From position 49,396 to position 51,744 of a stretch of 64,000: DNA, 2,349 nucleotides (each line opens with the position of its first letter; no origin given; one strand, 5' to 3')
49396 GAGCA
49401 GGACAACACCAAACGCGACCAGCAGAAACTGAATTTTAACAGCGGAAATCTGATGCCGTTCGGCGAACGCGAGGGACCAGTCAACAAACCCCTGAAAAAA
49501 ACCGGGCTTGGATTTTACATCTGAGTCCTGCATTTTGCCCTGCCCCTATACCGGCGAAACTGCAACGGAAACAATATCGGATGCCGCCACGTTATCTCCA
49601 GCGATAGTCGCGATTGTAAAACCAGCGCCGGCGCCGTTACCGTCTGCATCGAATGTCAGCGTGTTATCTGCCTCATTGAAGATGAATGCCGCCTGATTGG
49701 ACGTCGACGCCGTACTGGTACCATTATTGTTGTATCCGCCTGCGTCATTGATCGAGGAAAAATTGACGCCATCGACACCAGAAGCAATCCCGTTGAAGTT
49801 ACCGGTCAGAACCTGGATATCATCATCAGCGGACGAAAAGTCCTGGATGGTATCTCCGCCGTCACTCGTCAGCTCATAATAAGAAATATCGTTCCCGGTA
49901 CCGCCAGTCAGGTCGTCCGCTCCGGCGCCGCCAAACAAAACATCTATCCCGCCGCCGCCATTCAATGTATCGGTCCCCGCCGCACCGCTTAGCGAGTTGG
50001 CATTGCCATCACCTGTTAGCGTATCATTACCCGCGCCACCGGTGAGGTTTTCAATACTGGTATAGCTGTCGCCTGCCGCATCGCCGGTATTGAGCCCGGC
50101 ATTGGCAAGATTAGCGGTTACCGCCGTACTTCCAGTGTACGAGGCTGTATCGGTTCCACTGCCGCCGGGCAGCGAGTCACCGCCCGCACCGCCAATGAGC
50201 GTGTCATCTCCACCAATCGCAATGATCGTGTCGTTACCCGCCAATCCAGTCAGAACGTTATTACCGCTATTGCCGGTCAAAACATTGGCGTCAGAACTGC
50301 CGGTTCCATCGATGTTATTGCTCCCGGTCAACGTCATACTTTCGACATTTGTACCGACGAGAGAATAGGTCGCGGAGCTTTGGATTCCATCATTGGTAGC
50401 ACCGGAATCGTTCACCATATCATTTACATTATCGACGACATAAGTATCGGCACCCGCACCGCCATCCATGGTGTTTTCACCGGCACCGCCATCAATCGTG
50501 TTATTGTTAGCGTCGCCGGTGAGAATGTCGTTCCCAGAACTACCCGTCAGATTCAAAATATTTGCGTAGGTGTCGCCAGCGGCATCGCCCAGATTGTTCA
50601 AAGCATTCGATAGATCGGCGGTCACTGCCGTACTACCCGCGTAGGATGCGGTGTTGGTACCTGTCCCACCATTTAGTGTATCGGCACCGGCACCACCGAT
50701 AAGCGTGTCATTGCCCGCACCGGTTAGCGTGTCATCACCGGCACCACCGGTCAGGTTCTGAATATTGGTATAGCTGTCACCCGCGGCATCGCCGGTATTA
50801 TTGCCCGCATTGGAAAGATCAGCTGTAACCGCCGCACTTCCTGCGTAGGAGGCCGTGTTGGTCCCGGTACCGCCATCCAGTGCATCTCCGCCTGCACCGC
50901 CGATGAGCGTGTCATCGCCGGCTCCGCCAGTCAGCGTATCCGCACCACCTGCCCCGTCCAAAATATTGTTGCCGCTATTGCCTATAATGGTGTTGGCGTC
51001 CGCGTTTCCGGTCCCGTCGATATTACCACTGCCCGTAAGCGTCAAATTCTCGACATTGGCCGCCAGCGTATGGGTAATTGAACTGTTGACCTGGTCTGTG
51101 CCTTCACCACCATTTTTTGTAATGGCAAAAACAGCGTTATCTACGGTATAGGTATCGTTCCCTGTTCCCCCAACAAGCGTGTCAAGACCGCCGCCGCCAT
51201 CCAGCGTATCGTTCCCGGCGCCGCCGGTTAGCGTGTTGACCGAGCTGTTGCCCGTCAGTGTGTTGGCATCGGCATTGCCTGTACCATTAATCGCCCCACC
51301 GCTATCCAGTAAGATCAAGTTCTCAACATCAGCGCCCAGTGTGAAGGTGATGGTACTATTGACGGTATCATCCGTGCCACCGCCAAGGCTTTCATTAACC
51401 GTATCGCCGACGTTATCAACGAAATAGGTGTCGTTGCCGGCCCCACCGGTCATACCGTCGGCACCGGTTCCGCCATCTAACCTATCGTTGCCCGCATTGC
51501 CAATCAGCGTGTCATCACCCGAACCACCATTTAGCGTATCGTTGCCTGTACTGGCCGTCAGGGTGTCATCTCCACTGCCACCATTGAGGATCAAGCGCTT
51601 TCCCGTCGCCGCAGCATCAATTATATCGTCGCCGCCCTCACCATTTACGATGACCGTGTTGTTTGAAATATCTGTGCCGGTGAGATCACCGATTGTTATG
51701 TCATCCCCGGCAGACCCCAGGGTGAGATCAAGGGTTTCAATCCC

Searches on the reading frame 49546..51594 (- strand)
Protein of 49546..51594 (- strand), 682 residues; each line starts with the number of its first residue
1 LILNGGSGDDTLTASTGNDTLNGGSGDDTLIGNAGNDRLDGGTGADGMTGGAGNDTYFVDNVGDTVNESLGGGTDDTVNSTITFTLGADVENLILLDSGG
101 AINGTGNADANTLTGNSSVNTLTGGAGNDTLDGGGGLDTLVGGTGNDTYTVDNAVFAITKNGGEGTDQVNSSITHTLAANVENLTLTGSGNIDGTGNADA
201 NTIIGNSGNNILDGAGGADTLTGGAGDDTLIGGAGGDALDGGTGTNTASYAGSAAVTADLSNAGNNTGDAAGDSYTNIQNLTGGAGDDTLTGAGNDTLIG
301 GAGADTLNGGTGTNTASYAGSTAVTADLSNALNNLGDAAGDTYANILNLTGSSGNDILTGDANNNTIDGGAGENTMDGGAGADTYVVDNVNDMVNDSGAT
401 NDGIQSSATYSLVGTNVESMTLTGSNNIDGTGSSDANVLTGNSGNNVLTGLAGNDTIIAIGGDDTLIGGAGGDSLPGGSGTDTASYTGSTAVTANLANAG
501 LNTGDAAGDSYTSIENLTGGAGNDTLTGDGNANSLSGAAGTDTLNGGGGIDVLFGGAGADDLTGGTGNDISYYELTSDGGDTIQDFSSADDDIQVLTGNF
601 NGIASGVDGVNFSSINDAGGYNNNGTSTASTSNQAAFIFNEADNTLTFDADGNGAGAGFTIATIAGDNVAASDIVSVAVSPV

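Call 28: search_protein_families(library=pfam, proteins=[window:49546-51594:-], max_evalue=0.001)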
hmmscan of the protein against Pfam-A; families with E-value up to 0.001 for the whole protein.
window:49546-51594:- (682 aa): 1 family
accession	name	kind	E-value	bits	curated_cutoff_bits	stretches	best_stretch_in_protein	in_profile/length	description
PF00353.25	HemolysinCabind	-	8.8e-56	185.8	23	11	350-384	1-35/36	RTX calcium-binding nonapeptide repeat (4 copies)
